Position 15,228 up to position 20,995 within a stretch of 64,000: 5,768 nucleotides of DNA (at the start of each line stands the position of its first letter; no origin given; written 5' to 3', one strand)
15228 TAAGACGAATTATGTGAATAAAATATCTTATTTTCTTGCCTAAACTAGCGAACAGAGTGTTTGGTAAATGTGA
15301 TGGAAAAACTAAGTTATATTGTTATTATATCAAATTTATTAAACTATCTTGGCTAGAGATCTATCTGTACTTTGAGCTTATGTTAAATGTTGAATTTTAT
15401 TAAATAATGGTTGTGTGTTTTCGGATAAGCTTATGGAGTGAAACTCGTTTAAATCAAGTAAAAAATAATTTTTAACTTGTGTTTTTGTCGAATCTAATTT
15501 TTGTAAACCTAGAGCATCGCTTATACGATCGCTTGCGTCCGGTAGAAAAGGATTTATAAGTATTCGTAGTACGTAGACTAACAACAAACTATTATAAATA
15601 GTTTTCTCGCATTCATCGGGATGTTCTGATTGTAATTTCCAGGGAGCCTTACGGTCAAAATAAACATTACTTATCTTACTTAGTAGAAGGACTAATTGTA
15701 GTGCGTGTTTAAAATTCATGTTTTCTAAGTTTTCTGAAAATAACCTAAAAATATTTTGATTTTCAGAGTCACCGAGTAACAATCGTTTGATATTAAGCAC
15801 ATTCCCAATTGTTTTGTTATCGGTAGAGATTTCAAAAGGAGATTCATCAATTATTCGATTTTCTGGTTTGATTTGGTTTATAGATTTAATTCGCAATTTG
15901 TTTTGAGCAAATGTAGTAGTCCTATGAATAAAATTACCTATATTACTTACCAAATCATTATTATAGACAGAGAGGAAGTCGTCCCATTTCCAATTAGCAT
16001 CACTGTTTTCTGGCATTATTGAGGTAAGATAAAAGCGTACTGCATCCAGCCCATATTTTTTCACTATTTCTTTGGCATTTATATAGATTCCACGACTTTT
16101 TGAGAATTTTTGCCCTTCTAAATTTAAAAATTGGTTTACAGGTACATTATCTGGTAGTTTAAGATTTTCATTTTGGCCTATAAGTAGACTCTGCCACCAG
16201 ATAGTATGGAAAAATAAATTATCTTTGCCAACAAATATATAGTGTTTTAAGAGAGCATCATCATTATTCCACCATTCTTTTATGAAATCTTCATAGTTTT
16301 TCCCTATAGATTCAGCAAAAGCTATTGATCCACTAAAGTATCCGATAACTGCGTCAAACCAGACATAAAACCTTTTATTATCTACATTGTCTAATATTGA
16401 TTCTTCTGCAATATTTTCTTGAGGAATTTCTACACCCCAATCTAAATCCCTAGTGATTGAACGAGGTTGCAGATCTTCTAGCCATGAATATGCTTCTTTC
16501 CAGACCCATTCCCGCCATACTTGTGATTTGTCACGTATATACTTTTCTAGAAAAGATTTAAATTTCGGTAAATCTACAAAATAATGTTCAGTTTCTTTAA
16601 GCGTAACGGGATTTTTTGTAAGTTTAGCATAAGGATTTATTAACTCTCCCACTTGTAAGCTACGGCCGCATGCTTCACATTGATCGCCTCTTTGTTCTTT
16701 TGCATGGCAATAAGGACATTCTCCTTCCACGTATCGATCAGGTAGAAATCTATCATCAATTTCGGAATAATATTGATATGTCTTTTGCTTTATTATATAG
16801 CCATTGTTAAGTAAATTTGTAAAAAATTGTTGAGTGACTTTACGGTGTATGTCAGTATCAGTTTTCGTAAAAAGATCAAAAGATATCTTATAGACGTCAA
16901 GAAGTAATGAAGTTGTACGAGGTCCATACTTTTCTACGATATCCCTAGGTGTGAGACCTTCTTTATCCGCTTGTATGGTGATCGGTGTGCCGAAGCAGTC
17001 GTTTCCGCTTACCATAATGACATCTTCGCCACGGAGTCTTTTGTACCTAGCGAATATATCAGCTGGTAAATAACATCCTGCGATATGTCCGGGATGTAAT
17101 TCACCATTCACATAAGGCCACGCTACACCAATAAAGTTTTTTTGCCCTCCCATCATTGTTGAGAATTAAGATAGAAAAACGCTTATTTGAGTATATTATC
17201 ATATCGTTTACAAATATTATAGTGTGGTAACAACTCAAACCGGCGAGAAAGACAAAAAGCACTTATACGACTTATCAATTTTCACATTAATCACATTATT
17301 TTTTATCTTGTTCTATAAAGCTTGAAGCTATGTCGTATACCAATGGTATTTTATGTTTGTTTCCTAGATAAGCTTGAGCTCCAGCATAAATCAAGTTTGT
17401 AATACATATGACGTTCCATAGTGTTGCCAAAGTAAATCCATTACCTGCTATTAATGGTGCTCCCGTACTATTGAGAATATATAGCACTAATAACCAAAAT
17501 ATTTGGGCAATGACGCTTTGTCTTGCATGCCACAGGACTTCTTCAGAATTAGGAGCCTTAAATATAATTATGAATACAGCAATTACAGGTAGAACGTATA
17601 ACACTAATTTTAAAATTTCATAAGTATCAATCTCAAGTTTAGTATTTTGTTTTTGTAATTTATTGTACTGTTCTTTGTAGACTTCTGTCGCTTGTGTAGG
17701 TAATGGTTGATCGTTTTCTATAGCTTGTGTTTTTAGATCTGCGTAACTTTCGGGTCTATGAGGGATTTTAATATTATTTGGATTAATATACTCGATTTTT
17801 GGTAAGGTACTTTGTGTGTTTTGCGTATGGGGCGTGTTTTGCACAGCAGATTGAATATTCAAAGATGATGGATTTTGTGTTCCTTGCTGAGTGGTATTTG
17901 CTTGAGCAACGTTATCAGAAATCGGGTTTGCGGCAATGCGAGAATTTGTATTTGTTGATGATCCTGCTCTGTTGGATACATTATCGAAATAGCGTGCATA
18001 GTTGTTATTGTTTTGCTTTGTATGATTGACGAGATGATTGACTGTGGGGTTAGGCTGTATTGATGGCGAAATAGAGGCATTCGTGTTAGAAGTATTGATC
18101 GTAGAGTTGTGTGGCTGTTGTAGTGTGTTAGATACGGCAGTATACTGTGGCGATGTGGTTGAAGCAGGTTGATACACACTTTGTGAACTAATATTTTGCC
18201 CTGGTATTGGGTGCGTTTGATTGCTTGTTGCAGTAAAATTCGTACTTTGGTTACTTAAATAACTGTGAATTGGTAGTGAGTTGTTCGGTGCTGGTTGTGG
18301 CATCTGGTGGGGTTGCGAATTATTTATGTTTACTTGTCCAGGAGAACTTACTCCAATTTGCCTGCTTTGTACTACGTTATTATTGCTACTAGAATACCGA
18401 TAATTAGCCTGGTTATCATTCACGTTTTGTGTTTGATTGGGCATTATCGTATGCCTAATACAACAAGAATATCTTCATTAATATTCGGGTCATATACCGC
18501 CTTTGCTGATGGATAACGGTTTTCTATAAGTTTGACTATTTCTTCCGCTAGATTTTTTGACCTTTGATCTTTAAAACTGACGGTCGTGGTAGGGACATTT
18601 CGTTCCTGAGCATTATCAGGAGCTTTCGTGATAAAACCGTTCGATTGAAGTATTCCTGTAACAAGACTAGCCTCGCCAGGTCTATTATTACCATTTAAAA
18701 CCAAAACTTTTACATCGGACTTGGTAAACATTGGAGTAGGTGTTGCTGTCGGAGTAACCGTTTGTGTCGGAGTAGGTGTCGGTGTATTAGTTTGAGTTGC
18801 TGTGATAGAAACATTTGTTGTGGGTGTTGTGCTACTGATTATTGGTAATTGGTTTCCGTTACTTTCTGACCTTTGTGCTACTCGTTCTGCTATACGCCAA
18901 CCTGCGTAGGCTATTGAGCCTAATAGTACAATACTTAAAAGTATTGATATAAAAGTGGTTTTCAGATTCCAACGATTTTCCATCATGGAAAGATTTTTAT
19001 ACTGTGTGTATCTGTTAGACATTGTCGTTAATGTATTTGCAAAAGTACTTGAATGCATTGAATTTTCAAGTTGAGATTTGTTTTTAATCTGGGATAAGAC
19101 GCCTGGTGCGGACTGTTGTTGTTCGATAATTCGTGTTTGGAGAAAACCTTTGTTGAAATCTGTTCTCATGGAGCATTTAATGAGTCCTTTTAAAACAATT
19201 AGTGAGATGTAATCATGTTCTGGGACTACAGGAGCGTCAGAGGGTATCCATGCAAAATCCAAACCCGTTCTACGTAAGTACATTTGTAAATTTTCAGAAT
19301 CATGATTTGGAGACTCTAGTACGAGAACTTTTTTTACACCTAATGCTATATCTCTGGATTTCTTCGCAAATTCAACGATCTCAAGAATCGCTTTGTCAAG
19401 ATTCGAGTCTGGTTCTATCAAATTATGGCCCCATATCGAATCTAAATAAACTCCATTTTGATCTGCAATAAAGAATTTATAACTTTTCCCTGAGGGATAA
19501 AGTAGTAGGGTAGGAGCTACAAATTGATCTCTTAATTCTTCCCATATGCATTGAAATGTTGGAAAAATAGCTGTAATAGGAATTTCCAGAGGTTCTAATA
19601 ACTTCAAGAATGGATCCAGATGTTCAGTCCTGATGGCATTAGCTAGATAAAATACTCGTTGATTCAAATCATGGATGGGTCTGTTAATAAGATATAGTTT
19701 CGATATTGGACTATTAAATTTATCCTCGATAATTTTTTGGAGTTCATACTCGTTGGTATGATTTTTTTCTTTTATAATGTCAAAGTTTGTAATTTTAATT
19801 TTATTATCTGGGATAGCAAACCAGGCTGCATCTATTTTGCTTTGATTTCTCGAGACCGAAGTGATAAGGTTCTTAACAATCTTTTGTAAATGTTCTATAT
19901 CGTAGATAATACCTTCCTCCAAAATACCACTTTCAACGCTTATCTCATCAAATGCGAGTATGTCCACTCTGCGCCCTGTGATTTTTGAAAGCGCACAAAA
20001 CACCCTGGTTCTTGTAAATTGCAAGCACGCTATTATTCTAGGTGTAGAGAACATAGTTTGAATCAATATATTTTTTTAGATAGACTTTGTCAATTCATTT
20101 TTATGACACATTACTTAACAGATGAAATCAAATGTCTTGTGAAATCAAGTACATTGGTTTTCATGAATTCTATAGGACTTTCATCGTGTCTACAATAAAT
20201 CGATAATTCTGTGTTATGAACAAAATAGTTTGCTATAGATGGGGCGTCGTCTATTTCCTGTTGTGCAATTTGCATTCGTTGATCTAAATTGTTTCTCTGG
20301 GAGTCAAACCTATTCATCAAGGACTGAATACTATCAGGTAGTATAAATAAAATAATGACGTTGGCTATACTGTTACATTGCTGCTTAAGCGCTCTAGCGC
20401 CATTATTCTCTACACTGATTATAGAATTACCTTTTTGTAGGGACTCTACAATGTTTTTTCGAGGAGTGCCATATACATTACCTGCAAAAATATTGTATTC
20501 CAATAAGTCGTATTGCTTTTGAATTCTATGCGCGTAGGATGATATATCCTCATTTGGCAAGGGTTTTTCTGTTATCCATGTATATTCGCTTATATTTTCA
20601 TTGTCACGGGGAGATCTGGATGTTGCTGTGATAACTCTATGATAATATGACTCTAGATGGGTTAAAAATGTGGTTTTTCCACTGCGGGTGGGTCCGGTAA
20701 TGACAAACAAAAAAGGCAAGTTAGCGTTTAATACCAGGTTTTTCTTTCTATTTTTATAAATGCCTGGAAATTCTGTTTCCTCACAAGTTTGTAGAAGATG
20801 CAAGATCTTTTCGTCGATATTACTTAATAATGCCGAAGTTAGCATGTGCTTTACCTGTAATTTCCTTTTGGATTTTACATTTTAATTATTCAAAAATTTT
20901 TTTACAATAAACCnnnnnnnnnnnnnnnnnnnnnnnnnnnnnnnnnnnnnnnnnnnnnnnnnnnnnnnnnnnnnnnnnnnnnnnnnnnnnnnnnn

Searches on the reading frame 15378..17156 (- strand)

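Call 41: search_protein_families(library=pfam, proteins=[window:15378-17156:-], max_evalue=0.001)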
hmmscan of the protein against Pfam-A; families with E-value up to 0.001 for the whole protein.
window:15378-17156:- (592 aa): 4 families
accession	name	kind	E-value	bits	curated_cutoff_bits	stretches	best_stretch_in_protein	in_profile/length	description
PF09334.17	tRNA-synt_1g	-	5.1e-132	440.8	20.1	1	8-413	2-390/391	tRNA synthetases class I (M)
PF00133.28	tRNA-synt_1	-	1e-22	80.9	22.7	2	11-78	29-96/414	tRNA synthetases class I (I, L, M and V)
PF19303.5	Anticodon_3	-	1.2e-10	41.9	23.5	1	471-589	23-136/152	Anticodon binding domain of methionyl tRNA ligase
PF01406.26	tRNA-synt_1e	-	0.0004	20.3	27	0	341-379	244-282/301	tRNA synthetases class I (C) catalytic domain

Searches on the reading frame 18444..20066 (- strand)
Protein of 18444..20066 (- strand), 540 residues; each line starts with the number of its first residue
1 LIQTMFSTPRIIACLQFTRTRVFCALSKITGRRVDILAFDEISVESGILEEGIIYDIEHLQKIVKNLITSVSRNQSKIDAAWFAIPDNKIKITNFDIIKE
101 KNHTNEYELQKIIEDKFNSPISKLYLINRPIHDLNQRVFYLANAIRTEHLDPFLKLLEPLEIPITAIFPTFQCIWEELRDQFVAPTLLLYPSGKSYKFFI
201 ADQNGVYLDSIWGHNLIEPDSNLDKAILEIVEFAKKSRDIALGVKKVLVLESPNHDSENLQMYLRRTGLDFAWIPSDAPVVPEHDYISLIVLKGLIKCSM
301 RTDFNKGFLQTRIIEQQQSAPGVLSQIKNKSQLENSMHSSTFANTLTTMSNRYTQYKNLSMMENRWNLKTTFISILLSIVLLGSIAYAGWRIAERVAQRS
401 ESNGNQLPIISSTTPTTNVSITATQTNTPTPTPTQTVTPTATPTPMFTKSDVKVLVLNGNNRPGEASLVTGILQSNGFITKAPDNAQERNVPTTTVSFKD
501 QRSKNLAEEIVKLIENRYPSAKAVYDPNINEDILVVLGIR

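Call 41: search_protein_families(library=pfam, proteins=[window:18444-20066:-], max_evalue=0.001)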
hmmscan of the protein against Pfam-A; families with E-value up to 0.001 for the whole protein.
window:18444-20066:- (540 aa): 1 family
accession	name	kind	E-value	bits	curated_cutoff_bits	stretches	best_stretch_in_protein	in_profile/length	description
PF13399.11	LytR_C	-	8.3e-08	33.5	22.2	1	451-538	1-83/86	LytR cell envelope-related transcriptional attenuator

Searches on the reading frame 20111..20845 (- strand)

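Call 41: search_protein_families(library=pfam, proteins=[window:20111-20845:-], max_evalue=0.001)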
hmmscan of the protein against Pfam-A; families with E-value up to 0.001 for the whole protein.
window:20111-20845:- (244 aa): 2 families
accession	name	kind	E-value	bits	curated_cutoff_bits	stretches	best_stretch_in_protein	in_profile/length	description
PF00625.27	Guanylate_kin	-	1.3e-11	44.9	25.2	1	47-211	5-165/182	Guanylate kinase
PF13476.12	AAA_23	-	0.00077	20.6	27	0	46-201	21-166/201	AAA domain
